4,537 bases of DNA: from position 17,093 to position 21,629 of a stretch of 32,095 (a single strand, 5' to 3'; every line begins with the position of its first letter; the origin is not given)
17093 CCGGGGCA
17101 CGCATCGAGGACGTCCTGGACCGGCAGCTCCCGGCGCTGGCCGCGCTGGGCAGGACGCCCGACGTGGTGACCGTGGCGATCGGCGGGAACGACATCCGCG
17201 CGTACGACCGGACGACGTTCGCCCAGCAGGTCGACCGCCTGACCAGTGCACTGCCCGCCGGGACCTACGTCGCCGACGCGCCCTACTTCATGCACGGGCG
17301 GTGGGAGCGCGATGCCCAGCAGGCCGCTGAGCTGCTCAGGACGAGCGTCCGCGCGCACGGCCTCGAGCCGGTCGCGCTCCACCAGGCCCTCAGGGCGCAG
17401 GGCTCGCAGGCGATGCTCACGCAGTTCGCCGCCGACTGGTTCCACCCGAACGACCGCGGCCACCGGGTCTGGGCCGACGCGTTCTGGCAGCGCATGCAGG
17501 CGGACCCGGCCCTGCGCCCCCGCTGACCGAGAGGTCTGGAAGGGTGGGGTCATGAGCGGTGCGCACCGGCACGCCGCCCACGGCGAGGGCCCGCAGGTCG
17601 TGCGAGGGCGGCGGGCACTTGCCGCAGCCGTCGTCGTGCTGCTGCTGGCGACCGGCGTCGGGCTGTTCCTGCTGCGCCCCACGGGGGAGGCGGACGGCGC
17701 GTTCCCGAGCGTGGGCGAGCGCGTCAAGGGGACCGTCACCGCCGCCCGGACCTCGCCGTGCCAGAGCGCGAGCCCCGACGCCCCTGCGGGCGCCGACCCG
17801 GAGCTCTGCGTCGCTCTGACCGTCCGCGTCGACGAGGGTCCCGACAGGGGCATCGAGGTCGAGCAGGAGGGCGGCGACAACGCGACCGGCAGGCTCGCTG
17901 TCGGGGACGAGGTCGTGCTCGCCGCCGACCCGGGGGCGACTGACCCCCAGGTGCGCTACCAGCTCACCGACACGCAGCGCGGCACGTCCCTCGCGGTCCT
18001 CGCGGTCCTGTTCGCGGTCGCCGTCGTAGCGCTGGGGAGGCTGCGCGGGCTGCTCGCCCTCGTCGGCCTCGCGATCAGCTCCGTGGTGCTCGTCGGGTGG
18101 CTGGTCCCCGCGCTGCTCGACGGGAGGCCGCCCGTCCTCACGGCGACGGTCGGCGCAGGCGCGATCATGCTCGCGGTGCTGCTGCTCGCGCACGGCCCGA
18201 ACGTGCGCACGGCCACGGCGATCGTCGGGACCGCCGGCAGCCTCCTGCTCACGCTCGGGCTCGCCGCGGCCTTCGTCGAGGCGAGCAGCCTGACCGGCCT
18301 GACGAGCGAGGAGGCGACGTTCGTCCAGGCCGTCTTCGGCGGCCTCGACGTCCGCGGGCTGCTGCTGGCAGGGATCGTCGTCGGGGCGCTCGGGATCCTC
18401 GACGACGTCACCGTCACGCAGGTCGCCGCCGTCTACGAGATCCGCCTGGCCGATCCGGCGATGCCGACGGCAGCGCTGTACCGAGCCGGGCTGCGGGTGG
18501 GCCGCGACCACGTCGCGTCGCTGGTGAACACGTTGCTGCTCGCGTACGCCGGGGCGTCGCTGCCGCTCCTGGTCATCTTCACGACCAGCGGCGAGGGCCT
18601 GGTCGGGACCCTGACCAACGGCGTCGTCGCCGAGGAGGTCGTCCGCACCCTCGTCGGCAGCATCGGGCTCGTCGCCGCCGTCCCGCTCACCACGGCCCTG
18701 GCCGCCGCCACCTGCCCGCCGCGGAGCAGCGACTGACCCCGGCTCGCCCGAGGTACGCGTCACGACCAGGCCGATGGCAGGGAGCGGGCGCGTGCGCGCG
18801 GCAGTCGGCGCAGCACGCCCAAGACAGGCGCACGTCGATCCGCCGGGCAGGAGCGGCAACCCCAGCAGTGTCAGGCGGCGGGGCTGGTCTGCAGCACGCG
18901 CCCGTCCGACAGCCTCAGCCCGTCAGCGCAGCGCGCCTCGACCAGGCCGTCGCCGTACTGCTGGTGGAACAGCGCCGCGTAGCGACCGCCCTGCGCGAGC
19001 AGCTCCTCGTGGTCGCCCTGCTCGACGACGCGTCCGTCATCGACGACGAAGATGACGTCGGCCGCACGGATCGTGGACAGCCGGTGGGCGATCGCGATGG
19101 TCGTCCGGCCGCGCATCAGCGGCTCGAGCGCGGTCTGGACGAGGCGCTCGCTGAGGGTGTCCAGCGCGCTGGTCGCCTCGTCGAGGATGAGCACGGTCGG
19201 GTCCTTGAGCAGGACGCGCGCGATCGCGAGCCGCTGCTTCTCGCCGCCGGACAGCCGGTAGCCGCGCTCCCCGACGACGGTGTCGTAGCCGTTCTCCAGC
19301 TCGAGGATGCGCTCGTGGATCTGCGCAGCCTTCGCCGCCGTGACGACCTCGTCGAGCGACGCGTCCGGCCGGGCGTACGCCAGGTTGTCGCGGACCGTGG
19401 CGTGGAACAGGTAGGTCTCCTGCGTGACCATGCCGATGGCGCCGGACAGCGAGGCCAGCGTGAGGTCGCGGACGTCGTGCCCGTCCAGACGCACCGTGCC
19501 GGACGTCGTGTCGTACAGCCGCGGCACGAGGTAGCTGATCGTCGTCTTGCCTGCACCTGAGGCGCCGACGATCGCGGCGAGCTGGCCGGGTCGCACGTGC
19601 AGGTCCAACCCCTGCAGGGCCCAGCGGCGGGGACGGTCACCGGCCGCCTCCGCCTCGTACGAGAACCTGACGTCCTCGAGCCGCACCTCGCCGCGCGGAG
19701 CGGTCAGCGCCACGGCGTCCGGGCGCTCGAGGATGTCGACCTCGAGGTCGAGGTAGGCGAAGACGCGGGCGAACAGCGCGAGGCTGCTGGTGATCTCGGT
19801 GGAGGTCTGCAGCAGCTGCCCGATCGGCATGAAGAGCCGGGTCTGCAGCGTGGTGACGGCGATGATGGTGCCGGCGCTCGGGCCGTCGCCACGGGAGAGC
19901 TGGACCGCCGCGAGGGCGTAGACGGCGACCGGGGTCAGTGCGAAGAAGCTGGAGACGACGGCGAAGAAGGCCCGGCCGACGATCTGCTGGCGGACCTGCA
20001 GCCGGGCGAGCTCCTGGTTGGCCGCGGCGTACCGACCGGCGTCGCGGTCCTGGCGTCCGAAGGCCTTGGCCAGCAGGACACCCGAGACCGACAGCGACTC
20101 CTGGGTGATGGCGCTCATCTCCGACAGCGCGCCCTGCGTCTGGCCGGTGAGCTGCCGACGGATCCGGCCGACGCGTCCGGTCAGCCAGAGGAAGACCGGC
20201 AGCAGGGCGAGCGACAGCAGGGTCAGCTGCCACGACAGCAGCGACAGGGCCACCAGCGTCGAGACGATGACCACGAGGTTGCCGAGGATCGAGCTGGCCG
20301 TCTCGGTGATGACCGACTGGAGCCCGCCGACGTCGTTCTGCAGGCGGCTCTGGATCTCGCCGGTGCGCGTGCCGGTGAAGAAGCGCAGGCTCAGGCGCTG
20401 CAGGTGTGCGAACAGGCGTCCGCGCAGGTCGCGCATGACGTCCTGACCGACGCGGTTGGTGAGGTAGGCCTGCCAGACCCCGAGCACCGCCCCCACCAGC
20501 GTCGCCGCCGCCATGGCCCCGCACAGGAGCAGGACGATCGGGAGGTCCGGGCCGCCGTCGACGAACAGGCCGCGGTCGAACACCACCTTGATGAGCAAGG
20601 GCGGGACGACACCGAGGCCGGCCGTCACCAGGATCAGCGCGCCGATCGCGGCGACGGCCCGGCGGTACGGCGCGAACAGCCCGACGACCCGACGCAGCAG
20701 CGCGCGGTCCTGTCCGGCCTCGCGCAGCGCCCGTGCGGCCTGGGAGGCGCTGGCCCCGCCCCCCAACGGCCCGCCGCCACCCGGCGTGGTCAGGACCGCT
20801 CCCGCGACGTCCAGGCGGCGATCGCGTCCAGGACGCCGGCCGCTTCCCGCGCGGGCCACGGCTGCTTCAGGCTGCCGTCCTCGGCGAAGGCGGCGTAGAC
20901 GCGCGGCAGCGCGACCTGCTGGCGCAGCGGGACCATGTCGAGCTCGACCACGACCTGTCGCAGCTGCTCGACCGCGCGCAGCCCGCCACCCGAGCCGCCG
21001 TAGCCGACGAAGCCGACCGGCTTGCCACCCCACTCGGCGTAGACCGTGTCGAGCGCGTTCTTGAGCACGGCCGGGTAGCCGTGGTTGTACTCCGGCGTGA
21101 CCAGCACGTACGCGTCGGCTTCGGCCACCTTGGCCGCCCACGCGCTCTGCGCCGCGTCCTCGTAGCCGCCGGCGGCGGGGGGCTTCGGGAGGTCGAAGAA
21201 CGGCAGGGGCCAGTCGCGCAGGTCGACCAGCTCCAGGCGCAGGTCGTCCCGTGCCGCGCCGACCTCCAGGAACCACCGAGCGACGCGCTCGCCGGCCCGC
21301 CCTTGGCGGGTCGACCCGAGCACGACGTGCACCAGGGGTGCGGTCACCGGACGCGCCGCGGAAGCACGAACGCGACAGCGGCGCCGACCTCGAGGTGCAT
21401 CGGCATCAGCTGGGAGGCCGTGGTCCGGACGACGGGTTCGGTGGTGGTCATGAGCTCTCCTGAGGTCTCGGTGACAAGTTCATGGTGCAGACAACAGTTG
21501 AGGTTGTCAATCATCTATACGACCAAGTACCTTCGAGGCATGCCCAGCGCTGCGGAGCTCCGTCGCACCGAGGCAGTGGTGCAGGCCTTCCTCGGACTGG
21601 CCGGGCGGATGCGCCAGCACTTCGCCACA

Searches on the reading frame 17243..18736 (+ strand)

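Call 11: search_protein_families(library=pfam, proteins=[window:17243-18736:+], max_evalue=0.01)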
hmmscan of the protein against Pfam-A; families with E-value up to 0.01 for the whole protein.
window:17243-18736:+ (497 aa): 1 family
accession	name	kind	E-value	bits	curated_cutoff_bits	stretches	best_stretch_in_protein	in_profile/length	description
PF07907.16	YibE_F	-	7.9e-66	222.5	27.2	1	250-488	1-240/241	YibE/F-like protein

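Call 12: search_protein_families(library=ncbifam, proteins=[window:17243-18736:+], max_evalue=0.01)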
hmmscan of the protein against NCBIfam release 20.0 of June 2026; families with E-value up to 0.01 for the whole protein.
window:17243-18736:+ (497 aa): 0 families

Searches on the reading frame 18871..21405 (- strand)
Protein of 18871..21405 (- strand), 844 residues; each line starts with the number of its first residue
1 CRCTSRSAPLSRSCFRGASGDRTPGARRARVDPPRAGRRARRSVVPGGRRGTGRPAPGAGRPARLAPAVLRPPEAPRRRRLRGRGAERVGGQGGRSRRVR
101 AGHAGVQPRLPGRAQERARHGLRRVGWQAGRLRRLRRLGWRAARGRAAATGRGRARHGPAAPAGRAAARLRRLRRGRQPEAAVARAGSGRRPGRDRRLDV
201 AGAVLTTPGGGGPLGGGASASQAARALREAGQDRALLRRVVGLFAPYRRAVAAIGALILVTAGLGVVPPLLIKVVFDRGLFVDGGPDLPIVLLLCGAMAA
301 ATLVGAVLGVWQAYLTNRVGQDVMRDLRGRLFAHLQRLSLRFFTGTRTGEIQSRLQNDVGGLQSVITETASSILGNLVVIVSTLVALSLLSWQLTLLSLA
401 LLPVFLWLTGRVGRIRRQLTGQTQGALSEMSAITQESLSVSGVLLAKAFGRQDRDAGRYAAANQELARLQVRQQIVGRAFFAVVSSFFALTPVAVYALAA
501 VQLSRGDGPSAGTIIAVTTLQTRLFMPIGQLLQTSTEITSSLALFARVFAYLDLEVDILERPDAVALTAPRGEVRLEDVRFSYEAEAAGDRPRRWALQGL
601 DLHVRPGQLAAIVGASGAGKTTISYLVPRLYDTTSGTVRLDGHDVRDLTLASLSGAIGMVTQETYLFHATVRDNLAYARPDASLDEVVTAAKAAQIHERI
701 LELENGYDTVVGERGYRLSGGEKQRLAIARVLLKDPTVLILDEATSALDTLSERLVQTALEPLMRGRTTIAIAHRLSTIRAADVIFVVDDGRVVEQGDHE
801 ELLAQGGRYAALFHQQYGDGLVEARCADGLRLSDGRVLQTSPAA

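Call 35: search_protein_families(library=pfam, proteins=[window:18871-21405:-], max_evalue=0.0001)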
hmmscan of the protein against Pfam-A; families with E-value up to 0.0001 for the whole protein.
window:18871-21405:- (844 aa): 2 families
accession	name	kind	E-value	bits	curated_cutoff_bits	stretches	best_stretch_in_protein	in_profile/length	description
PF00664.28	ABC_membrane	-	2e-41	143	28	1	254-527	4-273/274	ABC transporter transmembrane region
PF00005.33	ABC_tran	-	4.6e-32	111.9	25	1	597-746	1-137/137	ABC transporter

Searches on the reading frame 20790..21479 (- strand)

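Call 35: search_protein_families(library=pfam, proteins=[window:20790-21479:-], max_evalue=0.0001)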
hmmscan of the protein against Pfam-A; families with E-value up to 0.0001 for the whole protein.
window:20790-21479:- (229 aa): 2 families
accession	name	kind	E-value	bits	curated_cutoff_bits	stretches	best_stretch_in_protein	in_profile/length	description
PF03358.20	FMN_red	-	2e-39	135.1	24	1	50-193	3-149/152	NADPH-dependent FMN reductase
PF02525.22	Flavodoxin_2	-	2.4e-09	37.6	27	1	51-149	4-106/198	Flavodoxin-like fold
